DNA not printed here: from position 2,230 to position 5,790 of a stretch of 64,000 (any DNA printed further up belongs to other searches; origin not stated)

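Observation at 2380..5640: Full-length TonB-dependent-receptor/SusC-like outer-membrane protein encoded in a phage moron-like cassette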

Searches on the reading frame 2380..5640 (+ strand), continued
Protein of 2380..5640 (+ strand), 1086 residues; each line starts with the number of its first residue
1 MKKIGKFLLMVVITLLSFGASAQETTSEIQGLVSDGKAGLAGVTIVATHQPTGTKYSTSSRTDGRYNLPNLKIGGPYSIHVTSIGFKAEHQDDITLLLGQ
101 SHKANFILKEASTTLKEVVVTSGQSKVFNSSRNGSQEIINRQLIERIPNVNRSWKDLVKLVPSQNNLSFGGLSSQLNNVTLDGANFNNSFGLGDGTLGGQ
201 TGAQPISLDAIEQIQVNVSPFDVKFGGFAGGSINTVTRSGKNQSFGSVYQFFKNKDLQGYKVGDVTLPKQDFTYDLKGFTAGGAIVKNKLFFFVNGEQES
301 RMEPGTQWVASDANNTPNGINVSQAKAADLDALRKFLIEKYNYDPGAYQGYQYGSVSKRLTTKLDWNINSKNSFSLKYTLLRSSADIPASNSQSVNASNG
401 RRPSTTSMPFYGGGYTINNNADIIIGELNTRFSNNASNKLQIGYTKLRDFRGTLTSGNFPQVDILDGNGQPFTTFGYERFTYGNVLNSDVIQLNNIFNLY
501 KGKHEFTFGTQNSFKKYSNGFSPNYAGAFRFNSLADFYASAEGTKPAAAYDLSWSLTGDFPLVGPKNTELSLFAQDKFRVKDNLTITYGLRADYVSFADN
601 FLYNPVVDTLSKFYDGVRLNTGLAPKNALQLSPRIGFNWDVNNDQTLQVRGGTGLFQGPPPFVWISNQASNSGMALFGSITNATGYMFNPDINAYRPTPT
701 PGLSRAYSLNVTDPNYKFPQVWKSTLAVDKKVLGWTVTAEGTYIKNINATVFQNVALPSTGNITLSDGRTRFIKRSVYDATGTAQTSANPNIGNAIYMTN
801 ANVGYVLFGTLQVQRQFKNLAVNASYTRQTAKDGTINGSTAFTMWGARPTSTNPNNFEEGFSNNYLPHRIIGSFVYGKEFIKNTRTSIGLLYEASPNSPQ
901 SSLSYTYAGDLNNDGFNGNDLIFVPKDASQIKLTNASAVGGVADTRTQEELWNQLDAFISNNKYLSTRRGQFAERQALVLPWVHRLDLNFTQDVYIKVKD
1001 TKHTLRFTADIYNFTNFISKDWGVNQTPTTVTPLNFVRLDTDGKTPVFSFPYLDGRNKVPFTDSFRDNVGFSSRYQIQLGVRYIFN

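Call 13: find_related_loci(query=window:2380-5640:+, collection=genome_contigs, flank=6000)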
Query window:2380-5640:+ (1086 aa) in genome_contigs; peptide patterns used: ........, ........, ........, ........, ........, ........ (x = any residue, [..] = any of these).
349 stretches matched a pattern; 286 encode a relative of the query (tblastn E <= 1e-3); the best 80 are kept; 80 distinct loci.
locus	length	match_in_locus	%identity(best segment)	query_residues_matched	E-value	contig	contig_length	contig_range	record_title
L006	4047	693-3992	54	1-1086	0e+0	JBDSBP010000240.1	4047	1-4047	MAG: Chitinophagaceae bacterium isolate cluster1_bin.136 k127_2508395, whole genome shotgun sequence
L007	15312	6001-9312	54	1-1086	0e+0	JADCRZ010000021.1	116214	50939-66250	MAG: Williamsia sp. isolate E01 scaffold21-size116214, whole genome shotgun sequence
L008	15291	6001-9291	52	1-1086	0e+0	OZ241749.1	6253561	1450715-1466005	MAG: Chitinophagaceae bacterium isolate ca40f1fe-4a6d-4d15-ad54-0159cd83673b genome assembly, chromosome: 1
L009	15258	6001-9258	52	6-1086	0e+0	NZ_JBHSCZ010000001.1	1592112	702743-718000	Ferruginibacter yonginensis strain CECT 8289 GCM70011300_12, whole genome shotgun sequence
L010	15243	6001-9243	51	8-1086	0e+0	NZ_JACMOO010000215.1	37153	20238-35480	MAG: Ferruginibacter sp. isolate LF-bin-269 FL-bin-269-contig-k141_969162, whole genome shotgun sequence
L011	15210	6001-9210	52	22-1086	0e+0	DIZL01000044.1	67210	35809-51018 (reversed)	MAG TPA_asm: Prolixibacteraceae bacterium UBA6029 UBA6029_contig_101, whole genome shotgun sequence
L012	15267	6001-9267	50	1-1086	0e+0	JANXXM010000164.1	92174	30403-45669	MAG: Ferruginibacter sp. isolate GL140_3_metabat_121 GL140_3_k141_3317191, whole genome shotgun sequence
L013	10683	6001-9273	51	1-1086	0e+0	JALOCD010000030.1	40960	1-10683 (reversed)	MAG: Prolixibacteraceae bacterium isolate SO_2017_LW4 bin 38 scaffold_1020_c1_LW137-91_2017, whole genome shotgun sequen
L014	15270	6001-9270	51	1-1086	0e+0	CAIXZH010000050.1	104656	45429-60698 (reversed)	MAG: uncultured Bacteroidia bacterium isolate Umea_bin-02693 genome assembly, contig: bin-02693:050/119, whole genome sh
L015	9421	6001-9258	51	22-1086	0e+0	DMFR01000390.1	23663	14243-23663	MAG TPA_asm: Prolixibacteraceae bacterium isolate UBA10471 contig_391, whole genome shotgun sequence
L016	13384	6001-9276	50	1-1086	0e+0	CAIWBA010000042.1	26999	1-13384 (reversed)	MAG: uncultured Bacteroidetes bacterium isolate Ki3-D2_bin-0726 genome assembly, contig: bin-0726:042/338, whole genome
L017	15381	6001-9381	49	2-1086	0e+0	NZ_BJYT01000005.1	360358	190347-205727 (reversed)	Segetibacter aerophilus strain NBRC 106135 sequence05, whole genome shotgun sequence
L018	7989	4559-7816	50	7-1086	0e+0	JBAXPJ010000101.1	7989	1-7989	MAG: Sediminibacterium sp. isolate ELA528 MAG528_101, whole genome shotgun sequence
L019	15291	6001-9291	49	1-1086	0e+0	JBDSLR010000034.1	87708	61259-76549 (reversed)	MAG: Chitinophagaceae bacterium isolate cluster1_bin.374 k127_3554398, whole genome shotgun sequence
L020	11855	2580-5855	49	6-1086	0e+0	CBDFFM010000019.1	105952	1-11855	MAG: Chitinophagaceae bacterium isolate fce2f38d-c717-436c-94dc-56ee7322aa3e genome assembly, contig: contig_19, whole g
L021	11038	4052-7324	50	1-1086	0e+0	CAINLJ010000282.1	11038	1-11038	MAG: uncultured Bacteroidia bacterium isolate Ki1-1-6m_bin-0276 genome assembly, contig: bin-0276:282/284, whole genome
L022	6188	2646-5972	47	4-1086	0e+0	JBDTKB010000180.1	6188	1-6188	MAG: Ginsengibacter sp. isolate cluster2_bin.67 k127_5886343, whole genome shotgun sequence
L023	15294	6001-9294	49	8-1086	0e+0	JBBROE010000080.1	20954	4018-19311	MAG: Chitinophagales bacterium isolate La1_metabat2.248 LA1C_B2.248_k141_2963848L_20954_cov_11.0237, whole genome shotgu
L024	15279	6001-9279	48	8-1086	0e+0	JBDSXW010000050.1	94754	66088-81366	MAG: Chitinophagaceae bacterium isolate cluster1_bin.660 k127_10865361, whole genome shotgun sequence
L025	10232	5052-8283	52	22-1086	0e+0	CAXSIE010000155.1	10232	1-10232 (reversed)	MAG: uncultured Flavihumibacter sp. isolate private_X4_metawrap_bin.5 genome assembly, contig: private_X4_metawrap_bin.5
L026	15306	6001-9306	50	1-1086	0e+0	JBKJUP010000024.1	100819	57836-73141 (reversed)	MAG: Ferruginibacter sp. isolate ant_bin.75 S1Ck117_1153899_flag_0_multi_23.9726_len_100819, whole genome shotgun sequen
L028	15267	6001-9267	48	8-1086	0e+0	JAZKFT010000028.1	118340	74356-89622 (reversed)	MAG: Bacteroidota bacterium isolate DC_RB_04_SPN110320-bin015_1 DCRB04SPN_B015_1_000000000028, whole genome shotgun sequ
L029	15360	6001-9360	46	1-1086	0e+0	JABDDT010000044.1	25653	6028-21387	MAG: Bacteroidetes bacterium isolate BWMinHeated_Nextera45_MAG2 3300020889.a:Ga0207113_1094, whole genome shotgun sequen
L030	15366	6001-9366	46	4-1086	0e+0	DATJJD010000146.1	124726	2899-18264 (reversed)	MAG TPA_asm: Puia sp. isolate SMAG_U15556 k141_1068133, whole genome shotgun sequence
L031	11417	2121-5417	46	2-1086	0e+0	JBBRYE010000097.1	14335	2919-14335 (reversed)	MAG: Sphingobacteriales bacterium isolate La5_metabat2.021 La5_metabat2.021_K_2878309_L_14335_cov_9.0000, whole genome s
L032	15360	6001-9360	45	1-1086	0e+0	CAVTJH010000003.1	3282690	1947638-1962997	MAG: uncultured Bacteroidetes bacterium isolate MFD06435.bin.2.111 genome assembly, contig: contig_17456, whole genome s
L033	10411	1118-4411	46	13-1086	0e+0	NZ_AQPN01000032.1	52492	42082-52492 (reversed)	Arcticibacter svalbardensis MN12-7 contig00033, whole genome shotgun sequence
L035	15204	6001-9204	47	25-1086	0e+0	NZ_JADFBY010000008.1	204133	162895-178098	Mucilaginibacter sp. JRF contig_08, whole genome shotgun sequence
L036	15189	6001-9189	47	25-1086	0e+0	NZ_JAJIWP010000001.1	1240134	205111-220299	Mucilaginibacter sp. UR6-1 contig1, whole genome shotgun sequence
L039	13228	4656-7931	51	1-1086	0e+0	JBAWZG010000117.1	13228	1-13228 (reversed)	MAG: Bacteroidia bacterium isolate ELA109 MAG109_117, whole genome shotgun sequence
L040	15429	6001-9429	41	8-1086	0e+0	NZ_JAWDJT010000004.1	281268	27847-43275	Hymenobacter endophyticus strain ZK17L-C2 idba_K_17_124_22_4, whole genome shotgun sequence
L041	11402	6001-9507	40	17-1086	0e+0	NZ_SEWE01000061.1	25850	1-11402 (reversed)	Hymenobacter persicinus strain 1-3-3-3 scf7180000000514, whole genome shotgun sequence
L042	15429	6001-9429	41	8-1086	0e+0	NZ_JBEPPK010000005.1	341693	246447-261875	Hymenobacter sp. UYP22 Ga0504879_05, whole genome shotgun sequence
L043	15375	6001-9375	41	25-1086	0e+0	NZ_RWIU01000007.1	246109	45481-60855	Hymenobacter perfusus strain LMG 26000 NODE_7_length_246109_cov_68.791936, whole genome shotgun sequence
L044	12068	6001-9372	42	19-1086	0e+0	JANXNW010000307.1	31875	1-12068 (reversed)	MAG: Hymenobacter sp. isolate 341R_concoct_185 341R_k141_1038244, whole genome shotgun sequence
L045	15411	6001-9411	40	25-1086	0e+0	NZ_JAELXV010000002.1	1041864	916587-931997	Hymenobacter sp. BT559 NODE_2_length_1041864_cov_53.292643, whole genome shotgun sequence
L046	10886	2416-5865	40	7-1086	0e+0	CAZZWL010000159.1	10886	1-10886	MAG: uncultured Rhodanobacter sp. isolate Green_AP.bin.14 genome assembly, contig: NODE_1737_length_10886_cov_8.468562,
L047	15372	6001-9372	42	20-1086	0e+0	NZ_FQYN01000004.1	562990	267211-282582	Hymenobacter daecheongensis DSM 21074, whole genome shotgun sequence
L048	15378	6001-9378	41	19-1086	0e+0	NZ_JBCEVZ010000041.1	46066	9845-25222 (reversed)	Hymenobacter segetis strain S7-3-11 NODE_41_length_46066_cov_28.613777, whole genome shotgun sequence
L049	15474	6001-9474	40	25-1086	0e+0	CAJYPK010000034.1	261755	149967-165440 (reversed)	MAG: uncultured Hymenobacter sp. isolate S2C255_SP51 genome assembly, contig: S2Ck127_32835, whole genome shotgun sequen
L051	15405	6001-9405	40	7-1086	0e+0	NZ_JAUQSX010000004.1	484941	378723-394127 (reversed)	Hymenobacter mellowenesis strain M29 NODE_4_length_484941_cov_34.196505, whole genome shotgun sequence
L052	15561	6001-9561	39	19-1086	0e+0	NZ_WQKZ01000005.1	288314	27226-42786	Hymenobacter ginkgonis strain HMF4947 5, whole genome shotgun sequence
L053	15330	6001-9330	41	19-1086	0e+0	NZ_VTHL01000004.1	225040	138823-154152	Hymenobacter lutimineralis strain KIGAM108 contig4, whole genome shotgun sequence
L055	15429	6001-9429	40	6-1086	0e+0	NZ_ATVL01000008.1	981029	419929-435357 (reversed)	Hymenobacter norwichensis DSM 15439 G536DRAFT_scaffold00003.3_C, whole genome shotgun sequence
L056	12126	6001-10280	40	18-1086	0e+0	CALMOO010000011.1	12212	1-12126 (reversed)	MAG TPA_asm: uncultured Hymenobacter sp. isolate SRR12240183_bin.2_CONCOCT_v1.1_MAG genome assembly, contig: NODE_1114_l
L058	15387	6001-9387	41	19-1086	0e+0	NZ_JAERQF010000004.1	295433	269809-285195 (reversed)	Hymenobacter rubidus strain DG7B NODE_4_length_295433_cov_35.484419, whole genome shotgun sequence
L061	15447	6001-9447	39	18-1086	0e+0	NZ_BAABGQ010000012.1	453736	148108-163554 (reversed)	Hymenobacter ginsengisoli strain JCM 17841 sequence12, whole genome shotgun sequence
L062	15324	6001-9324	41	19-1086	0e+0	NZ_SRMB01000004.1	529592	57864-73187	Hymenobacter metallicola strain 9PBR-1 NODE_4_length_529592_cov_30.211449, whole genome shotgun sequence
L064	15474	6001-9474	39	6-1086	0e+0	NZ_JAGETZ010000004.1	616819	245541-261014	Hymenobacter negativus strain BT442 NODE_4_length_616819_cov_13.234588, whole genome shotgun sequence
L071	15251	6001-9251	47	19-1086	0e+0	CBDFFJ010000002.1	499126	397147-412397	MAG: Chitinophagaceae bacterium isolate 022e2b48-df54-42b7-b031-1e78a85b5e01 genome assembly, contig: contig_2, whole ge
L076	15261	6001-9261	37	1-1086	0e+0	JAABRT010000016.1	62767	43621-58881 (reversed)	MAG: Gemmatimonas sp. isolate S08.Bin118 NODE_16_length_62767_cov_6.28464, whole genome shotgun sequence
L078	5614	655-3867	38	21-1086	0e+0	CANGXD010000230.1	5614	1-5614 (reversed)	MAG: Gemmatimonadaceae bacterium isolate RE-15aug16-119 genome assembly, contig: RE-15aug16-C29446, whole genome shotgun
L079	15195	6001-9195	38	22-1086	0e+0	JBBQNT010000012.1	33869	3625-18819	MAG: Gemmatimonadales bacterium isolate Co_metawrap_266 Cmw_266_k141_9493794_length_33869_cov_17.9980, whole genome shot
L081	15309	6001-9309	45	2-1086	0e+0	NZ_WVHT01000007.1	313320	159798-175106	Hufsiella arboris strain HMF7647 7, whole genome shotgun sequence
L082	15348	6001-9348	38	1-1086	0e+0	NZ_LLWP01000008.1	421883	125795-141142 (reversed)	Pedobacter sp. Hv1 Contig08, whole genome shotgun sequence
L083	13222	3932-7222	36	1-1086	0e+0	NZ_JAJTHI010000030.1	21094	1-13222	MAG: Gemmatimonas sp. isolate CoA8N_M110 k141_1059105, whole genome shotgun sequence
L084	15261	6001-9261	36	9-1086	0e+0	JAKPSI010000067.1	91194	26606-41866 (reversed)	MAG: Bacteroidota bacterium isolate JPNA_metabat.115 k141_1563331, whole genome shotgun sequence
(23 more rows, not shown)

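Call 14: find_related_loci(query=window:2380-5640:+, collection=viral_contigs, flank=10000)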
Query window:2380-5640:+ (1086 aa) in viral_contigs; peptide patterns used: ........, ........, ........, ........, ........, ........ (x = any residue, [..] = any of these).
17 stretches matched a pattern; 17 encode a relative of the query (tblastn E <= 1e-3); 16 distinct loci.
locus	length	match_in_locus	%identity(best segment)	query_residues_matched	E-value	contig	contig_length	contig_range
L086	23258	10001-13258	97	1-1086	0e+0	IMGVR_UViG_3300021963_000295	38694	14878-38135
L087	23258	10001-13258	95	1-1086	0e+0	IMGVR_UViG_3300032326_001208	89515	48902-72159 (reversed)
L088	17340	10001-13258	90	1-1086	0e+0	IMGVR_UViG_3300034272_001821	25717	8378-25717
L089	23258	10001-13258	88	1-1086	0e+0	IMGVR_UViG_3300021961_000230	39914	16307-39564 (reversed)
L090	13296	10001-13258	89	1-1086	0e+0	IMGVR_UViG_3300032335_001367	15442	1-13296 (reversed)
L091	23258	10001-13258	87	1-1086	0e+0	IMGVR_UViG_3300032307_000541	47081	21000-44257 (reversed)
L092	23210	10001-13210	85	17-1086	0e+0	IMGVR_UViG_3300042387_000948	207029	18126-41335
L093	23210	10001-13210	85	17-1086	0e+0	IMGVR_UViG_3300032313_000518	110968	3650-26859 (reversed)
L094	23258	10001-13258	88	1-1086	0e+0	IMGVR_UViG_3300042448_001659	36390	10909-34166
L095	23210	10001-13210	85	17-1086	0e+0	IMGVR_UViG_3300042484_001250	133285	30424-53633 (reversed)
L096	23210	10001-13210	85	17-1086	0e+0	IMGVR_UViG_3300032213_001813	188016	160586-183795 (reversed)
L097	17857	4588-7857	53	1-1086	0e+0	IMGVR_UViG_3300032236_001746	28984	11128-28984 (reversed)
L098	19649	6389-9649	51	4-1086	0e+0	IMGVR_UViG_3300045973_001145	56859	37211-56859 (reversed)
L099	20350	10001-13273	50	1-1086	0e+0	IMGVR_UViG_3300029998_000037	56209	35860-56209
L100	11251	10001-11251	83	1-417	0e+0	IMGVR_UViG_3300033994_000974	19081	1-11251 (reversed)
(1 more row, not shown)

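Call 29: search_solved_structures(query=window:2380-5640:+, max_evalue=0.01)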
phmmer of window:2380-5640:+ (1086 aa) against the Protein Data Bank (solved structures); distinct sequences matched with E-value up to 0.01: 0.

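Call 40: search_protein_representatives(protein=window:2380-5640:+)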
Query: 1086 residues. Proteins with E-value up to 0.001 (for the whole library): 21756; up to 1e-10: 8630; up to 1e-30: 1200. The best 150 are listed.
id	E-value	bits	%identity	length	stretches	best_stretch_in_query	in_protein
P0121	0.0e+00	1363.1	61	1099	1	7-1086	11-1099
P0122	5.0e-284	961.7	47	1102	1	8-1085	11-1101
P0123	6.4e-275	931.5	49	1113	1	22-1086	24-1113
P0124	9.7e-264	894.5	47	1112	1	6-1086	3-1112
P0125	2.8e-231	787.0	43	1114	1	6-1085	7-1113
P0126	3.0e-231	786.9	42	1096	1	9-1085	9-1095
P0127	3.0e-231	786.9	42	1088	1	9-1086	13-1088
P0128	5.2e-228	776.2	41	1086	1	1-1086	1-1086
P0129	2.4e-219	747.5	57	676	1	408-1085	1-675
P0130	5.6e-215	733.1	42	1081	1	7-1086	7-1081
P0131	2.8e-209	714.2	40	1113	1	9-1083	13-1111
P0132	3.9e-208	710.4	40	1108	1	9-1086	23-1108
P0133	7.1e-208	709.5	40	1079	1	2-1086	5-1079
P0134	1.6e-207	708.4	43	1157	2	23-542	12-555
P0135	2.0e-203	694.8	39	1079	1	30-1086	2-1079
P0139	7.2e-192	656.6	41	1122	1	11-1086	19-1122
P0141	6.7e-191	653.3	38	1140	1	4-1086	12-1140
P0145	3.5e-188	644.3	38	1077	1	7-1086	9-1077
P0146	5.6e-188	643.7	38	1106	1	9-1086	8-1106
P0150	4.4e-186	637.4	37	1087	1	13-1086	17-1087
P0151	1.6e-185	635.6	37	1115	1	24-1086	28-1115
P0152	9.0e-185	633.1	37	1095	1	8-1086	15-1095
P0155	1.6e-183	628.9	39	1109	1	9-1085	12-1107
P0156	5.1e-183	627.3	39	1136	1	2-1086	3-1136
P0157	9.5e-182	623.1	40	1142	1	6-1086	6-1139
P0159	1.3e-176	606.0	39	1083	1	21-1086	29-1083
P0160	7.7e-176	603.5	39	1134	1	7-1086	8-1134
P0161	1.0e-175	603.1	43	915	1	176-1086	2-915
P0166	1.3e-167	576.2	35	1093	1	5-1086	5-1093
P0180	6.3e-158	544.2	37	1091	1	6-1086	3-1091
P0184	4.4e-157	541.4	36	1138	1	13-1086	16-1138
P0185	2.8e-153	528.8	36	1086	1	8-1086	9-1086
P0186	2.6e-152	525.6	37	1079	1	13-1086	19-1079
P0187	8.8e-152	523.8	35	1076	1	5-1086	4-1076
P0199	1.2e-146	506.9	34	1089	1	15-1086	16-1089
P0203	4.1e-145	501.8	35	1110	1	10-1086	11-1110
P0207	4.5e-144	498.3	36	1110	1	2-1086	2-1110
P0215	1.1e-141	490.5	40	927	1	214-1086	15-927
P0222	4.5e-139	481.8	35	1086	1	22-1086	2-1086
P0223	4.7e-139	481.7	37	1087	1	1-1086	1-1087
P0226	3.9e-138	478.6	35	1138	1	13-1086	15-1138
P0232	5.9e-136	471.4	34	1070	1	9-1086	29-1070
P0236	1.3e-135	470.3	41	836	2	456-1086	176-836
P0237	3.8e-135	468.8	32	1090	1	6-1086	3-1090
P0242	1.5e-133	463.5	35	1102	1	20-1086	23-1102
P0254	4.9e-131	455.2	34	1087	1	6-1086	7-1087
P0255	6.2e-131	454.8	33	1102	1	7-1086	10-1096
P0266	6.3e-127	441.5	33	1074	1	7-1086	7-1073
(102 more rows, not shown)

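Call 41: find_encoding_contigs(protein=P0121, flank=10000, max_places=4)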
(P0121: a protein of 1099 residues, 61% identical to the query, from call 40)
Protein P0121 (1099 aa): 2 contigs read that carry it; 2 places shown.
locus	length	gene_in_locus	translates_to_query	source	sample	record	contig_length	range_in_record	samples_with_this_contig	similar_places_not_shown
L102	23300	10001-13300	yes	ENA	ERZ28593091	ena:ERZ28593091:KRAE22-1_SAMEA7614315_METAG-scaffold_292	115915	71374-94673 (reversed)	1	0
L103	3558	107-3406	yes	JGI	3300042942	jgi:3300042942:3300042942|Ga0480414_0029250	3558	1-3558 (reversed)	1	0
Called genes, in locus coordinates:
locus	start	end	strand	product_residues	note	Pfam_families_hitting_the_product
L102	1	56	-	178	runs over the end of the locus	-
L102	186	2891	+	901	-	PF00246:Peptidase_M14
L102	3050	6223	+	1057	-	PF13620:CarboxypepD_reg, PF13715:CarbopepD_reg_2, PF07715:Plug, PF00593:TonB_dep_Rec_b-barrel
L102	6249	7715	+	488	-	PF14322:SusD-like_3, PF07980:SusD_RagB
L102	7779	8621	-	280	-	PF20125:DUF6515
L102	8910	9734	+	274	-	PF01063:Aminotran_4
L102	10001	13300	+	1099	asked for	PF13620:CarboxypepD_reg, PF13715:CarbopepD_reg_2 (weak), PF25183:OMP_b-brl_4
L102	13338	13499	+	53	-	-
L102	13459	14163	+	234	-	PF01988:VIT1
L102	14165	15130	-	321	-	PF12695:Abhydrolase_5 (faint), PF00561:Abhydrolase_1, PF12146:Hydrolase_4, PF12697:Abhydrolase_6, PF03096:Ndr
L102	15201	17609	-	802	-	PF08450:SGL (faint), PF22494:choice_anch_I (faint), PF23414:Beta-prop_EML_2 (faint), PF01436:NHL (faint), PF25174:Beta-prop_THOC3 (weak), PF10282:Lactonase (weak), PF04185:Phosphoesterase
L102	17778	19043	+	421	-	PF01321:Creatinase_N, PF00557:Peptidase_M24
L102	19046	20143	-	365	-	-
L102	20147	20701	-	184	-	-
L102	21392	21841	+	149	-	PF03190:Thioredox_DsbH (weak), PF13899:Thioredoxin_7 (weak), PF13098:Thioredoxin_2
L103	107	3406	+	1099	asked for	PF13620:CarboxypepD_reg, PF13715:CarbopepD_reg_2 (weak), PF25183:OMP_b-brl_4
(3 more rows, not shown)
